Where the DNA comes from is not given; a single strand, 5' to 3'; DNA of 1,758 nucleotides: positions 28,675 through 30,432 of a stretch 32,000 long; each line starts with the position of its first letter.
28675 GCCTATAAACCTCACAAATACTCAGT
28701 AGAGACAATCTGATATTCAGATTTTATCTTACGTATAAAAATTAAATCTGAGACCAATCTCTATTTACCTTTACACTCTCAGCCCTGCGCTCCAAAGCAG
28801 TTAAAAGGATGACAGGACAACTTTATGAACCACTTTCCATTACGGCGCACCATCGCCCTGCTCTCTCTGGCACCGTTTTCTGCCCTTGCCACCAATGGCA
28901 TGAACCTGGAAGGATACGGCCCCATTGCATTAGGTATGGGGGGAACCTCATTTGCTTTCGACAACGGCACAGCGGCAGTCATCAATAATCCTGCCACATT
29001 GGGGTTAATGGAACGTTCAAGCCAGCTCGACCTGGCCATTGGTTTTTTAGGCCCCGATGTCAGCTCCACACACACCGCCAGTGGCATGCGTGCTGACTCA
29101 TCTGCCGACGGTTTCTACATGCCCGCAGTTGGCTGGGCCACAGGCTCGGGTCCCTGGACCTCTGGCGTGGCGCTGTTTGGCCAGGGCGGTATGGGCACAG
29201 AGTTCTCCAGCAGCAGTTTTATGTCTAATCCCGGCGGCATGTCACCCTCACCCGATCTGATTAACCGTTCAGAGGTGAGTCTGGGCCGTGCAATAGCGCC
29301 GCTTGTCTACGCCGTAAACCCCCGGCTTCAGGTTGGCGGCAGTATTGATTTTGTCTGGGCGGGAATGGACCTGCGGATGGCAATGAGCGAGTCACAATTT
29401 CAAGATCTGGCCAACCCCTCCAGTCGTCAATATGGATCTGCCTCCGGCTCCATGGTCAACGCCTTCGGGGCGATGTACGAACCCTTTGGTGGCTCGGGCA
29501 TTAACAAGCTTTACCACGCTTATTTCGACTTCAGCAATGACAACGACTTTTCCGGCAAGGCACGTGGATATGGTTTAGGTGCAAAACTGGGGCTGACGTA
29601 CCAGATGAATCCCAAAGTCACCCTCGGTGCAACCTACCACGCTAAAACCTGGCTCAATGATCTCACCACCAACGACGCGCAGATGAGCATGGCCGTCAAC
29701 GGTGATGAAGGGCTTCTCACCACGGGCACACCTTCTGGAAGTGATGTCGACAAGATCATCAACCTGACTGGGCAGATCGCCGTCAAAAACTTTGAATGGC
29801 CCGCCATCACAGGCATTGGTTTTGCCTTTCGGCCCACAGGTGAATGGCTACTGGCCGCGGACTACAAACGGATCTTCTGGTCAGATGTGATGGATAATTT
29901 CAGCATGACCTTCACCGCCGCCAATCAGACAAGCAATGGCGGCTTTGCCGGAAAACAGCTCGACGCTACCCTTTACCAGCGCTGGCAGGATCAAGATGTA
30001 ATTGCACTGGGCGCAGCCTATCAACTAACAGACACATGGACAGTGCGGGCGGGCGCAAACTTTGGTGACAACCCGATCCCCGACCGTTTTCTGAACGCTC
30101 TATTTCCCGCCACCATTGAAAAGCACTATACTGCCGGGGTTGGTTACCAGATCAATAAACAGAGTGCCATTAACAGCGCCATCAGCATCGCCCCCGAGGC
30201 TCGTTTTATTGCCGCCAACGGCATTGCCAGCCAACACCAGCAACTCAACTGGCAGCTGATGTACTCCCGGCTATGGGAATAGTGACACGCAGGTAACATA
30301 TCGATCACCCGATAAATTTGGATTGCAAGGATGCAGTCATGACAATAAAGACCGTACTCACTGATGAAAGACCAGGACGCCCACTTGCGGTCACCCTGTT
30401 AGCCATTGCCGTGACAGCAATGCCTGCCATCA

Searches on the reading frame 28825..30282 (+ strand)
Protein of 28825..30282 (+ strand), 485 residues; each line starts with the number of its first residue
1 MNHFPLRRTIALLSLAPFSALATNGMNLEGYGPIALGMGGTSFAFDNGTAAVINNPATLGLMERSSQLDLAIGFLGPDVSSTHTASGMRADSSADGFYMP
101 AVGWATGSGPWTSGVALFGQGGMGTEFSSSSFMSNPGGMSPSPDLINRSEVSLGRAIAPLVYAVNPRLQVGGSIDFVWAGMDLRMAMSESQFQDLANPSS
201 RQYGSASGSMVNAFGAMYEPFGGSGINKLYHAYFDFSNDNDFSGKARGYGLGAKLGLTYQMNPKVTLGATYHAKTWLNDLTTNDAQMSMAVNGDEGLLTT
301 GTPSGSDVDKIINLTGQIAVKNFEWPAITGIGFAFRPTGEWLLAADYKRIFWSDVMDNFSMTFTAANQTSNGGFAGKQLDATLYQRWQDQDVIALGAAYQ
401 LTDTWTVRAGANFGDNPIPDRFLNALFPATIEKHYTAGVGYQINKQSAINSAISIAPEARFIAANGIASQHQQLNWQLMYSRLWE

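Call 84: search_protein_families(library=pfam, proteins=[window:28825-30282:+], max_evalue=0.00001)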
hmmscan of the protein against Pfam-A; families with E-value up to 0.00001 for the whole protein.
window:28825-30282:+ (485 aa): 1 family
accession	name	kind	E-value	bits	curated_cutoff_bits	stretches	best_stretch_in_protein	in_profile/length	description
PF03349.22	Toluene_X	-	6.2e-31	107.7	29.7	1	37-455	26-381/421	Outer membrane protein transport protein (OMPP1/FadL/TodX)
